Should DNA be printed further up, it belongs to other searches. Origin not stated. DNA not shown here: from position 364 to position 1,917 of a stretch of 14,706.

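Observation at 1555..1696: In-frame hexanucleotide tandem repeat encoding a ~46-residue (Asp-Thr)n linker, a candidate length-variable site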

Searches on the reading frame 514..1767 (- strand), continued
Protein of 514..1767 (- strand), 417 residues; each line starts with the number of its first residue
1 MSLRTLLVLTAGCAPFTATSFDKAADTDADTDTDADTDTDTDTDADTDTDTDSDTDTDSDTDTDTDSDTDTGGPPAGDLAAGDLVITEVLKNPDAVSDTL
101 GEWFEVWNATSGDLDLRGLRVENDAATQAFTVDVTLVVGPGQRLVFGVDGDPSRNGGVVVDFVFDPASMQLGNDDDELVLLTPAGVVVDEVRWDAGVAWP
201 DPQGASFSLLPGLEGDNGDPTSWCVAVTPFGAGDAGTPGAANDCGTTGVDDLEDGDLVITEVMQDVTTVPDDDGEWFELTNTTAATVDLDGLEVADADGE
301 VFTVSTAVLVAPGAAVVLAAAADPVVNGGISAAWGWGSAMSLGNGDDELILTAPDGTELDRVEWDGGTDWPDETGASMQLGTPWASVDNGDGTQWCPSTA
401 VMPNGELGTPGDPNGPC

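Call 25: find_encoding_contigs(protein=P0004, flank=6000, max_places=4)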
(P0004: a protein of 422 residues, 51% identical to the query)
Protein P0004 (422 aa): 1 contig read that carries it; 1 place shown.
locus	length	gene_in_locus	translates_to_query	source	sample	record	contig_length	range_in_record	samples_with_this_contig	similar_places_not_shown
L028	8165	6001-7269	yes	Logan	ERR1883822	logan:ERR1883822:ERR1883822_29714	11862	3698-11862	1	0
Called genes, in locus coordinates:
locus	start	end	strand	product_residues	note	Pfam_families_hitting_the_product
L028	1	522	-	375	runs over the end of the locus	PF12895:ANAPC3 (faint), PF14559:TPR_19 (faint), PF07719:TPR_2 (faint), PF13428:TPR_14 (faint)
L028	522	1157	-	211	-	PF03544:TonB_C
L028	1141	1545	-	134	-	PF02472:ExbD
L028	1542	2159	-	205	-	PF01618:MotA_ExbB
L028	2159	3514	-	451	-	PF01618:MotA_ExbB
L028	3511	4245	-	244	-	PF11932:DUF3450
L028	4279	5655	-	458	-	-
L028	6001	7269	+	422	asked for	PF00932:LTD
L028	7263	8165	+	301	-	?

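Call 26: find_encoding_contigs(protein=P0097, flank=6000, max_places=6)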
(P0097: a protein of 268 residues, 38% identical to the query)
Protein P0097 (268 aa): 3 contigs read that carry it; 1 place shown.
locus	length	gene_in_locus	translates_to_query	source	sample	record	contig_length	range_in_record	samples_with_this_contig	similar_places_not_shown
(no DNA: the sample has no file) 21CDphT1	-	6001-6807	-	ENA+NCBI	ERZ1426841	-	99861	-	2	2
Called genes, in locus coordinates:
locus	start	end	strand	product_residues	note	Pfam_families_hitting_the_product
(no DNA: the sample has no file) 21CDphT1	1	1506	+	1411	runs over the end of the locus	PF05231:MASE1, PF03924:CHASE, PF00989:PAS, PF08448:PAS_4, PF13426:PAS_9, PF08448:PAS_4, PF00512:HisKA, PF02518:HATPase_c, +3 more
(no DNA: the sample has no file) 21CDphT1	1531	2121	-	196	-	-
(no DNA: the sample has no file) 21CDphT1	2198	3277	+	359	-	PF00348:polyprenyl_synt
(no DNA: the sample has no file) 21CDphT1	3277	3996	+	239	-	PF01209:Ubie_methyltran, PF08241:Methyltransf_11, PF08242:Methyltransf_12 (faint), PF13649:Methyltransf_25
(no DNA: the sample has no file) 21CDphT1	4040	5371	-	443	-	PF00884:Sulfatase, PF01663:Phosphodiest (faint)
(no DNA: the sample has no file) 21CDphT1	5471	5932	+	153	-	-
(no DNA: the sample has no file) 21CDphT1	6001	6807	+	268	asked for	PF00932:LTD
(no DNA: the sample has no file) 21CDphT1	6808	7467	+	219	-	PF04784:DUF547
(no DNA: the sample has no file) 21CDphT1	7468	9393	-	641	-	PF11617:Cu-binding_MopE, PF00932:LTD, PF11617:Cu-binding_MopE (weak), PF18911:PKD_4 (faint), PF21027:Sde0182_C (faint), PF22352:K319L-like_PKD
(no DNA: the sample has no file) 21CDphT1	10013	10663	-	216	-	-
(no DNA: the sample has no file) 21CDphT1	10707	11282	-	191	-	-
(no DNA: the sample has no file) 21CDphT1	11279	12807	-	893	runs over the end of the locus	PF13428:TPR_14 (faint), PF14559:TPR_19 (faint), PF13431:TPR_17 (faint)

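Call 28: list_cluster_members(proteins=[P0006, P0097, P0107, P0080, P0117, P0101, P0085, P0088, P0065, P0054])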
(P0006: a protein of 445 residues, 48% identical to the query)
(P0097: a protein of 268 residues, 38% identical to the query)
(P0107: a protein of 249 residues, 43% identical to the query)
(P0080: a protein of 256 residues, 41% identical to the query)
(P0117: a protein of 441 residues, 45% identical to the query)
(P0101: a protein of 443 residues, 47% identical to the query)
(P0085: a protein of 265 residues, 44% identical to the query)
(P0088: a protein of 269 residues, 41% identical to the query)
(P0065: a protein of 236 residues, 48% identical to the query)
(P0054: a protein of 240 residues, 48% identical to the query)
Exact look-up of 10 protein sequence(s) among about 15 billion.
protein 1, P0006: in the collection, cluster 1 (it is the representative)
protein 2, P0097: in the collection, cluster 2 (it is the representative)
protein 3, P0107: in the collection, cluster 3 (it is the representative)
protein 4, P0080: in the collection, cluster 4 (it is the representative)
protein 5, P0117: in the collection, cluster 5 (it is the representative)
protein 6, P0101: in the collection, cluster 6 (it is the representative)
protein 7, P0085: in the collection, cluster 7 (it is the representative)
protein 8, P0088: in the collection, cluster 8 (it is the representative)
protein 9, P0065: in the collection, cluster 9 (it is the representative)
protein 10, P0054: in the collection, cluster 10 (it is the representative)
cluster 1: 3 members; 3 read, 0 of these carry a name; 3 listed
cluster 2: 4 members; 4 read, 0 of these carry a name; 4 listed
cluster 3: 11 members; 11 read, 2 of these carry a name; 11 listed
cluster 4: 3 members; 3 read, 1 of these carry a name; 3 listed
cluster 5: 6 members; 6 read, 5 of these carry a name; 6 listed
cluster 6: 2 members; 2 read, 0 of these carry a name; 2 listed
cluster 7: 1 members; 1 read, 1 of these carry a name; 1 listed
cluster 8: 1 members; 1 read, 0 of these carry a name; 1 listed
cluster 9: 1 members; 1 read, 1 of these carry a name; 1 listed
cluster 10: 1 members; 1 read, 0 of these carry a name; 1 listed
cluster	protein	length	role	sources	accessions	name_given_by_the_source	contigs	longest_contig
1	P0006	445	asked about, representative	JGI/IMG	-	-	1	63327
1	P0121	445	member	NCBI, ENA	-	-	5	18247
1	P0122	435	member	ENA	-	-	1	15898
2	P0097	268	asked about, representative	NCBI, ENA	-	-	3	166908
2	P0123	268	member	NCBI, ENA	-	-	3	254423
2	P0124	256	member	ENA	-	-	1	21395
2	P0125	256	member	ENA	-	-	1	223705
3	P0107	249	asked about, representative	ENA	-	-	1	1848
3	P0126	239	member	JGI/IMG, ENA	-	hypothetical protein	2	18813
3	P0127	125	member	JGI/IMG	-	hypothetical protein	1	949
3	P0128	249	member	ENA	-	-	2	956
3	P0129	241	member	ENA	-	-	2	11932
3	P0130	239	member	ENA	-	-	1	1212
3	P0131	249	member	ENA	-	-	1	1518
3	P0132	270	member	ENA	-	-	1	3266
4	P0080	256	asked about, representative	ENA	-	-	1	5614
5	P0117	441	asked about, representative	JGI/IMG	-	hypothetical protein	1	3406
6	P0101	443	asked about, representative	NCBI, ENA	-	-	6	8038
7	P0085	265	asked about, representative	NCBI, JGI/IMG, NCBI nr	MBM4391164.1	MAG: lamin tail domain-containing protein [Deltaproteobacteria bacterium] | lamin tail domain-containing protein [Deltaproteobacteria bacterium]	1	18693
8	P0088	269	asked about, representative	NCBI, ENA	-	-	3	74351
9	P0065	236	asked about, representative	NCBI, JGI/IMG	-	hypothetical protein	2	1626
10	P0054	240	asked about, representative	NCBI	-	-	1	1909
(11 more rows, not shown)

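Call 32: find_encoding_contigs(protein=P0121, flank=3000, max_places=5)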
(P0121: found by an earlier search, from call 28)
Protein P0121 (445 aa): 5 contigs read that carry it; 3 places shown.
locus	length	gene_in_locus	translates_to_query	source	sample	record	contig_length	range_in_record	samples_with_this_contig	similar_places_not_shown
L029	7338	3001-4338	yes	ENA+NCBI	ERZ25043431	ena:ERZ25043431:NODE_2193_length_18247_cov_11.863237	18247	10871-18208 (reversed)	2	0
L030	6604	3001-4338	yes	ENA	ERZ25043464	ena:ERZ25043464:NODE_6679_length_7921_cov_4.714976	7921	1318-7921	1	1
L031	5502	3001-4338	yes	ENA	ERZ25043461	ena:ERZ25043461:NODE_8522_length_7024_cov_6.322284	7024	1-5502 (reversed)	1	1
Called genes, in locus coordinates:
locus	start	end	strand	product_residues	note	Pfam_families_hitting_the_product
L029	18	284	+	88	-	-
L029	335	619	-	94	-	-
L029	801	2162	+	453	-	PF13517:FG-GAP_3 (faint), PF01839:FG-GAP (faint)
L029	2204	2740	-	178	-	-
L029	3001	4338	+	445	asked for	PF00932:LTD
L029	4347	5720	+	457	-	PF10009:DUF2252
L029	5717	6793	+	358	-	-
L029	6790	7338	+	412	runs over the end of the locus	PF11617:Cu-binding_MopE, PF00932:LTD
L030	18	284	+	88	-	-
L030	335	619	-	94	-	-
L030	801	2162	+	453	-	PF13517:FG-GAP_3 (faint), PF01839:FG-GAP (faint)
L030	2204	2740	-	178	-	-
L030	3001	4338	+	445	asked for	PF00932:LTD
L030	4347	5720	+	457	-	PF10009:DUF2252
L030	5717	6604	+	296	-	?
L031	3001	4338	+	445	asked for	PF00932:LTD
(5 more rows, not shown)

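Call 33: find_encoding_contigs(protein=P0122, flank=3000, max_places=3)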
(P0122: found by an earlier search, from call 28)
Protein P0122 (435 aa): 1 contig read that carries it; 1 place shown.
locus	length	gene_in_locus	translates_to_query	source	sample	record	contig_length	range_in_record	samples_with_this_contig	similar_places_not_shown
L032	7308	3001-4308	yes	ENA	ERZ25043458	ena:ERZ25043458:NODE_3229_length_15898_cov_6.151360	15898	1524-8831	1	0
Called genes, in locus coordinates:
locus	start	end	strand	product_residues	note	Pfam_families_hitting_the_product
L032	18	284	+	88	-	-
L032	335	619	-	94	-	-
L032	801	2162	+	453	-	PF13517:FG-GAP_3 (faint), PF01839:FG-GAP (faint)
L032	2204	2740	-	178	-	-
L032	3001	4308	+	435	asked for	PF00932:LTD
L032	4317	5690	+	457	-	PF10009:DUF2252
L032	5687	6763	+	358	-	-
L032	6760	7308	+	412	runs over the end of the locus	PF11617:Cu-binding_MopE, PF00932:LTD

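Call 37: search_protein_families(library=ncbifam, proteins=[window:514-1767:-], max_evalue=0.01)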
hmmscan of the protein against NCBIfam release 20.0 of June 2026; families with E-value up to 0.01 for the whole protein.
window:514-1767:- (417 aa): 4 families
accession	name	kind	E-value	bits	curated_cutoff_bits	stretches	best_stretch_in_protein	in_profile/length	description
NF012181.0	MSCRAMM_SdrD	exception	9.6e-08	29.9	2500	1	26-69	1185-1228/1379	MSCRAMM family adhesin SdrD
NF033845.1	MSCRAMM_ClfB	exception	2e-07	29.4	999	1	25-70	752-797/871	MSCRAMM family adhesin clumping factor ClfB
NF033609.2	MSCRAMM_ClfA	exception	6.6e-07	27.4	1150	1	25-69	668-712/934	MSCRAMM family adhesin clumping factor ClfA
NF000535.3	MSCRAMM_SdrC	exception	1.2e-06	26.9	1700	1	26-69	793-902/963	MSCRAMM family adhesin SdrC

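Call 51: find_encoding_contigs(protein=P0124, flank=2000, max_places=3)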
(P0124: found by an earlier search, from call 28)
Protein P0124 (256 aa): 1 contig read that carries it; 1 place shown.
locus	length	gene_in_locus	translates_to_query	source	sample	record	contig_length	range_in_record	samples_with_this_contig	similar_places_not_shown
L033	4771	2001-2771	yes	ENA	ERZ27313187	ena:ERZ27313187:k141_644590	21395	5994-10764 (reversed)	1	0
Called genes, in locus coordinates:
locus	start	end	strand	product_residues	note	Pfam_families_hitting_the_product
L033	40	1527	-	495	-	PF00884:Sulfatase, PF01663:Phosphodiest (weak)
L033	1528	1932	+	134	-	-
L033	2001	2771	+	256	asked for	PF00932:LTD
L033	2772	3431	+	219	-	PF04784:DUF547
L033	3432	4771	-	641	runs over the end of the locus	PF11617:Cu-binding_MopE, PF00932:LTD, PF11617:Cu-binding_MopE (weak), PF18911:PKD_4 (faint), PF21027:Sde0182_C (faint), PF22352:K319L-like_PKD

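Call 52: find_encoding_contigs(protein=P0123, flank=2000, max_places=3)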
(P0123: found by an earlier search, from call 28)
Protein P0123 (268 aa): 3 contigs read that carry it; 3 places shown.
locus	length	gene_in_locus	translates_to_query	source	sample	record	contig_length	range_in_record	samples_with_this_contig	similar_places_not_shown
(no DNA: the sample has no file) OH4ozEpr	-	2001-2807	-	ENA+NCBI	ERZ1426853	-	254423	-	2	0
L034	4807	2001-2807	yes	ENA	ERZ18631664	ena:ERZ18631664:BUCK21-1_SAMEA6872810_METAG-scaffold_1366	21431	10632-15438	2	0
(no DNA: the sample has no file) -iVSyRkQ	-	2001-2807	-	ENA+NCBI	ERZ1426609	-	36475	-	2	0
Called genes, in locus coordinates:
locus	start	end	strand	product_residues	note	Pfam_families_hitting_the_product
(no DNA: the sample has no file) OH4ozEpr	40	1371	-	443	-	PF00884:Sulfatase, PF01663:Phosphodiest (weak)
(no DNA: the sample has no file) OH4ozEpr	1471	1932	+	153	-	-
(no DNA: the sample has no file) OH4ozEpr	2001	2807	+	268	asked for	PF00932:LTD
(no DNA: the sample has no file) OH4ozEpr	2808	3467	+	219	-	PF04784:DUF547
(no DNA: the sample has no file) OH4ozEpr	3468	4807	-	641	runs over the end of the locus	PF11617:Cu-binding_MopE, PF00932:LTD, PF11617:Cu-binding_MopE (weak), PF18911:PKD_4 (faint), PF21027:Sde0182_C (faint), PF22352:K319L-like_PKD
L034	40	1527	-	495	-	PF00884:Sulfatase, PF01663:Phosphodiest (weak)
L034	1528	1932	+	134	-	-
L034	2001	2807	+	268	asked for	PF00932:LTD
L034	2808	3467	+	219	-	PF04784:DUF547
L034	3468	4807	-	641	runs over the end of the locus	PF11617:Cu-binding_MopE, PF00932:LTD, PF11617:Cu-binding_MopE (weak), PF18911:PKD_4 (faint), PF21027:Sde0182_C (faint), PF22352:K319L-like_PKD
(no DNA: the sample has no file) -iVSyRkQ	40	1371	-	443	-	PF00884:Sulfatase, PF01663:Phosphodiest (weak)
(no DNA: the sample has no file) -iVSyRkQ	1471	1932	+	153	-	-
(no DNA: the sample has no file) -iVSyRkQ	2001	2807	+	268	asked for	PF00932:LTD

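Call 54: predict_structure(alignment_id=A1)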
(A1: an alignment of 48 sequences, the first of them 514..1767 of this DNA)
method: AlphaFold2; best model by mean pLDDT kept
length: 417 residues; sequences in the alignment: 48
mean_pLDDT: 86.6   pTM: 0.72
mean pLDDT of the five models: 86.6, 86.3, 86.0, 85.8, 84.8
residues with pLDDT >= 90: 292; 70-90: 51; 50-70: 34; < 50: 40
segments of 3 or more residues with pLDDT < 50: 1-3, 11-13, 15-28, 31-41, 61-64
pLDDT, mean of each block of 10 residues (from residue 1): 51 45 45 47 51 52 50 84 97 96 98 97 93 97 98 97 97 94 97 88 93 88 93 96 90 96 97 97 92 97 95 94 97 97 94 97 94 96 80 96 97 90
secondary structure, 60 per line:
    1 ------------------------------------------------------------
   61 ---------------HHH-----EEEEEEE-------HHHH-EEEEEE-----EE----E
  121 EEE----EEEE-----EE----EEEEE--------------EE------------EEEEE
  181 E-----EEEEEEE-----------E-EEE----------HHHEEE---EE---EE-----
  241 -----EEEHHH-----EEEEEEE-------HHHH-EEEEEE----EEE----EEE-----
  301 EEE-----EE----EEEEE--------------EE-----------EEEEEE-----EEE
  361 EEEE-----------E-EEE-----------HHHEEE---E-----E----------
elements in order: E84-90 H98-101 E103-108 E120-123 E128-131 E143-147 E176-181 E187-193 E207-209 E223-225 E246-248 E257-263 H271-274 E276-281 E286-288 E293-295 E301-303 E315-319 E347-352 E358-364 E378-380 E395-397

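Call 55: search_protein_representatives(protein=window:514-1554:-)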
Query: 346 residues. Proteins with E-value up to 0.001 (for the whole library): 8107; up to 1e-10: 4729; up to 1e-30: 949. The best 150 are listed.
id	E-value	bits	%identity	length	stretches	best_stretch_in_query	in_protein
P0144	0.0e+00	1226.6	43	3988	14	8-179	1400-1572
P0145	1.5e-293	988.5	39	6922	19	10-173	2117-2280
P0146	1.5e-272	919.4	45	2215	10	1-230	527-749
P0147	1.8e-248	840.2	46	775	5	13-309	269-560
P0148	2.7e-241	816.6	47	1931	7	10-185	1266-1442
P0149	3.0e-212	721.0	47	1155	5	6-328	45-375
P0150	2.8e-210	714.5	45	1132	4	12-344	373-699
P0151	1.9e-207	705.2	39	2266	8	8-172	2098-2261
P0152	3.9e-193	658.1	39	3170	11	8-173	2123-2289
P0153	1.7e-185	633.0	40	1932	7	9-346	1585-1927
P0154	2.7e-178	609.2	41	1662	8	2-173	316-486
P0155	1.5e-175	600.2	40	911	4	12-310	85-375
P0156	6.6e-172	588.2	46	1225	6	160-346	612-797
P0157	4.4e-167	572.3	37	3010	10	162-346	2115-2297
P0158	1.6e-163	560.6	41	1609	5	3-346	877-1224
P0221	4.4e-98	345.3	44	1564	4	8-173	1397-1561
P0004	8.3e-85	301.6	51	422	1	6-346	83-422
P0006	3.2e-76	273.3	49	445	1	5-346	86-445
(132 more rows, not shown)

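Call 61: fold_search(model_id=the predicted structure, library=pdb)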
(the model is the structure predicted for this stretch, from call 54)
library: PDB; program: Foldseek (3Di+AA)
matches with E <= 10: 1000; with E <= 0.001: 21
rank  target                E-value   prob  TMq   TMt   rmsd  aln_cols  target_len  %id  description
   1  6ghd_F                1.6e-04  1.00  0.17  0.52   8.5       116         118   12  Structural analysis of the ternary complex between lamin A/C, BAF and emerin identifies an interface disrupted in auto (released 2018-08-08)
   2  4be6_A                1.7e-04  0.66  0.14  0.21  18.1       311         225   10  V. cholera biofilm scaffolding protein RbmA (released 2013-12-18)
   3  7crg_A                1.8e-04  1.00  0.18  0.51   8.4       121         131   11  Beta-strand-mediated dimeric formation of the extended Ig-like domains of human lamin A/C (released 2021-08-25)
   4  3jt0_A                1.9e-04  1.00  0.19  0.63   4.9       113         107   21  Crystal Structure of the C-terminal fragment (426-558) Lamin-B1 from Homo sapiens, Northeast Structural Genomics Conso (released 2009-09-22)
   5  4kkq_A                1.9e-04  0.60  0.13  0.20  18.3       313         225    8  Crystal structure of Vibrio cholerae RbmA (crystal form 1) (released 2013-05-22)
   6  6rpr_B                2.3e-04  1.00  0.18  0.57   6.2       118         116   13  LEM domain of Emerin mutant T43I in complex with BAF dimer and the Igfold of the lamin A/C (released 2020-03-04)
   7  3umn_A                2.6e-04  1.00  0.20  0.61   4.8       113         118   21  Crystal Structure of Lamin-B1 (released 2011-11-30)
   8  2lll_MODEL_1_A        2.6e-04  1.00  0.21  0.63   4.2       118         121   18  Solution NMR structure of C-terminal globular domain of human Lamin-B2, Northeast Structural Genomics Consorti (released 2011-12-07)
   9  7yvd_C                2.6e-04  1.00  0.18  0.51   8.0       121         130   12  The crystal structure of the progerin C-terminal peptide and the Ig-like domain of lamin A/C (released 2023-08-30)
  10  7crg_B                2.6e-04  1.00  0.18  0.50   9.3       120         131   12  Beta-strand-mediated dimeric formation of the extended Ig-like domains of human lamin A/C (released 2021-08-25)
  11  1ifr                  2.9e-04  1.00  0.21  0.69   4.3       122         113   13  Structure of Lamin A/C Globular Domain (released 2002-07-17)
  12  2yn5_A                3.0e-04  0.57  0.12  0.16  22.4       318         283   11  Structural insight into the giant calcium-binding adhesin SiiE: implications for the adhesion of Salmonella enterica t (released 2013-04-03)
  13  4kkp_B                3.4e-04  0.66  0.14  0.21  18.2       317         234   10  Crystal structure of Vibrio cholerae RbmA (crystal form 2) (released 2013-05-22)
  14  4be5_A                3.6e-04  0.51  0.13  0.20  18.1       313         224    8  V. cholera biofilm scaffolding protein RbmA (released 2013-12-18)
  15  3gef_A                4.1e-04  1.00  0.22  0.69   5.1       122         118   12  Crystal structure of the R482W mutant of lamin A/C (released 2009-08-04)
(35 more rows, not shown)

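Call 66: search_protein_families(library=ncbifam, proteins=[L007:5164-9219:+], max_evalue=0.1)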
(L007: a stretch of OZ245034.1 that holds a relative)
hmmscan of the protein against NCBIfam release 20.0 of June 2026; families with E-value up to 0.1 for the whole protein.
L007:5164-9219:+ (1351 aa): 9 families
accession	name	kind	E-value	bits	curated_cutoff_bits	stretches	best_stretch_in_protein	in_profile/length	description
NF000535.3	MSCRAMM_SdrC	exception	1.3e-60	205.5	1700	4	1227-1317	813-903/963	MSCRAMM family adhesin SdrC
NF012181.0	MSCRAMM_SdrD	exception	3.6e-49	167.1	2500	4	922-1043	1158-1283/1379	MSCRAMM family adhesin SdrD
NF033609.2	MSCRAMM_ClfA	exception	6.2e-44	150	1150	4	919-1043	639-763/934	MSCRAMM family adhesin clumping factor ClfA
NF033845.1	MSCRAMM_ClfB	exception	1.3e-43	149.1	999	4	931-1043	674-787/871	MSCRAMM family adhesin clumping factor ClfB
TIGR03901.2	MYXO-CTERM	domain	5.6e-07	29.8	20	1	1323-1350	2-33/34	MYXO-CTERM sorting domain-containing protein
NF045523.1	MXAN_5453_fam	exception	1.2e-05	24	500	1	1226-1350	415-541/544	MXAN_5453 family MXYO-CTERM-anchored protein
NF052523.2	TafF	equivalog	0.0019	17.4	420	1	432-523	147-243/379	TafF family fimbrial protein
NF045638.1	Mrt_dep_phytase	exception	0.0023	16.7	440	1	1276-1350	353-427/430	myxosortase-dependent phytase-like phosphatase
TIGR03382.1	GC_trans_RRR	domain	0.0038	17.8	15.85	1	1324-1350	1-25/27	MYXO-CTERM sorting domain-containing protein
